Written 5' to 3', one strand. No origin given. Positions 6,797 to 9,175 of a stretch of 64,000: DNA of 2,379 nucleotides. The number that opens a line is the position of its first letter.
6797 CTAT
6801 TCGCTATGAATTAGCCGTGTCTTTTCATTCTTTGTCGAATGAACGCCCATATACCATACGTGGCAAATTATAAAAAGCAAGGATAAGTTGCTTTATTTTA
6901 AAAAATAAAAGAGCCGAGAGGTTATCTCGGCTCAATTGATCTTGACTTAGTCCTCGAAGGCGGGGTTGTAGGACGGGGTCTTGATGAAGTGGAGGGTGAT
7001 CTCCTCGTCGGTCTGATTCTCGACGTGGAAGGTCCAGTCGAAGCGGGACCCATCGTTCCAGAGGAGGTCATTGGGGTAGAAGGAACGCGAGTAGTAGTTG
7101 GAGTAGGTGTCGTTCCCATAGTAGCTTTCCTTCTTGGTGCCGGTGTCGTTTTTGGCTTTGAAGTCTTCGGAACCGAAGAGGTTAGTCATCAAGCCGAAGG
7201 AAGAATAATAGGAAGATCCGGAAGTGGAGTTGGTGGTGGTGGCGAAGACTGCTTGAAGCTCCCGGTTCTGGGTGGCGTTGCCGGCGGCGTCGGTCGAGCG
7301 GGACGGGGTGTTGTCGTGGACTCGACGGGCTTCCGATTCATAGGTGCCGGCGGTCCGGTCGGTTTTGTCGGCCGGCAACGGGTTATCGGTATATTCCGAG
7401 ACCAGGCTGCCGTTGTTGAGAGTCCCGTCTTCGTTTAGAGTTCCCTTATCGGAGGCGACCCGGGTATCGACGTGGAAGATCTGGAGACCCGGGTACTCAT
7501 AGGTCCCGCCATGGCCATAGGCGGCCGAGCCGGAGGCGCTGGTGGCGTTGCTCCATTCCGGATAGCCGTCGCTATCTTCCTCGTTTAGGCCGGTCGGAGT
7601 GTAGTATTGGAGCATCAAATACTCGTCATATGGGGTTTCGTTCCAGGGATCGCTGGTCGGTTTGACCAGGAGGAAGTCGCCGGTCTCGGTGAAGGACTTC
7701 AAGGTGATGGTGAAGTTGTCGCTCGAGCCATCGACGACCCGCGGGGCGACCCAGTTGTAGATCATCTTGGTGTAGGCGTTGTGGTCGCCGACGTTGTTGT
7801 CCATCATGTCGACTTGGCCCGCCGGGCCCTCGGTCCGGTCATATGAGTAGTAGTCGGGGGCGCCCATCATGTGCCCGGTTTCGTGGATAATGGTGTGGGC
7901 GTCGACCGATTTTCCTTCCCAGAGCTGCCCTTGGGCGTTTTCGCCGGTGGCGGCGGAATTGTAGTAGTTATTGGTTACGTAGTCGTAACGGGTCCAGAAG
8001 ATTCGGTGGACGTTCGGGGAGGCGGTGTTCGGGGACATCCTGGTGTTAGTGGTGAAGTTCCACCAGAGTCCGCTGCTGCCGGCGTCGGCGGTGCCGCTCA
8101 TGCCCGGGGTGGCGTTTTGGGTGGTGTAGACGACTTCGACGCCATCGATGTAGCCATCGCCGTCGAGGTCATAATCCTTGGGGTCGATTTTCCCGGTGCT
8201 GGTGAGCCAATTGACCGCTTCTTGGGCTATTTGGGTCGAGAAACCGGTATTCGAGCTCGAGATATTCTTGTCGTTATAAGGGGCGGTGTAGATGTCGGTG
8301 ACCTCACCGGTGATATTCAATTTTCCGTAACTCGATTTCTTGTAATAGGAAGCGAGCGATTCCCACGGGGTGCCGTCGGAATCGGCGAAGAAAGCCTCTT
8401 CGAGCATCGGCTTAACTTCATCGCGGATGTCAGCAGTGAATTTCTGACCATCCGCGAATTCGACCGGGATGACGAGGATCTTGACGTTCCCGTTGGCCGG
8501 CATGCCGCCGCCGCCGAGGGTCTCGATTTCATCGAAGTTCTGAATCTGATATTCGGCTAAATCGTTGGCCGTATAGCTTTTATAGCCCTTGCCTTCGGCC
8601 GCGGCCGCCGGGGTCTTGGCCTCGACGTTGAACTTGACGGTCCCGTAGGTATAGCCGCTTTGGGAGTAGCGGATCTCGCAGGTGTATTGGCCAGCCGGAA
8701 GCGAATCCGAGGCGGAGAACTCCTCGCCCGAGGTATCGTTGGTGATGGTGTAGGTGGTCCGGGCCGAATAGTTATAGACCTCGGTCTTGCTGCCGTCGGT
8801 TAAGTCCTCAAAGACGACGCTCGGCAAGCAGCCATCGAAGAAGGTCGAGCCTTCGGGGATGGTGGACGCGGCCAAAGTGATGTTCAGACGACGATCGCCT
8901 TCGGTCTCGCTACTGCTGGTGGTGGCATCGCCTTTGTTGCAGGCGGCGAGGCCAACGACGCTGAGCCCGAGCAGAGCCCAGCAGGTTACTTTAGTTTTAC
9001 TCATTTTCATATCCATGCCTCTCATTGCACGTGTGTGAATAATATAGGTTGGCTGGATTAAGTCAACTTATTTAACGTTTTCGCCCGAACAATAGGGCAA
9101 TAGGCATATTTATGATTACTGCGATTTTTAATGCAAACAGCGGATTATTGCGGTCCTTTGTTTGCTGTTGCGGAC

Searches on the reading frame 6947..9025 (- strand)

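Call 20: search_protein_families(library=ncbifam, proteins=[window:6947-9025:-], max_evalue=1e-10)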
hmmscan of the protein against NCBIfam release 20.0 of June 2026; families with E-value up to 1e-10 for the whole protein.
window:6947-9025:- (692 aa): 1 family
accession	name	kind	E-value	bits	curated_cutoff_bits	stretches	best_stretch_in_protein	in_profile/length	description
TIGR03296.1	M6dom_TIGR03296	domain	4.4e-27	95.7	110.8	1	209-481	16-274/286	M6 family metalloprotease domain-containing protein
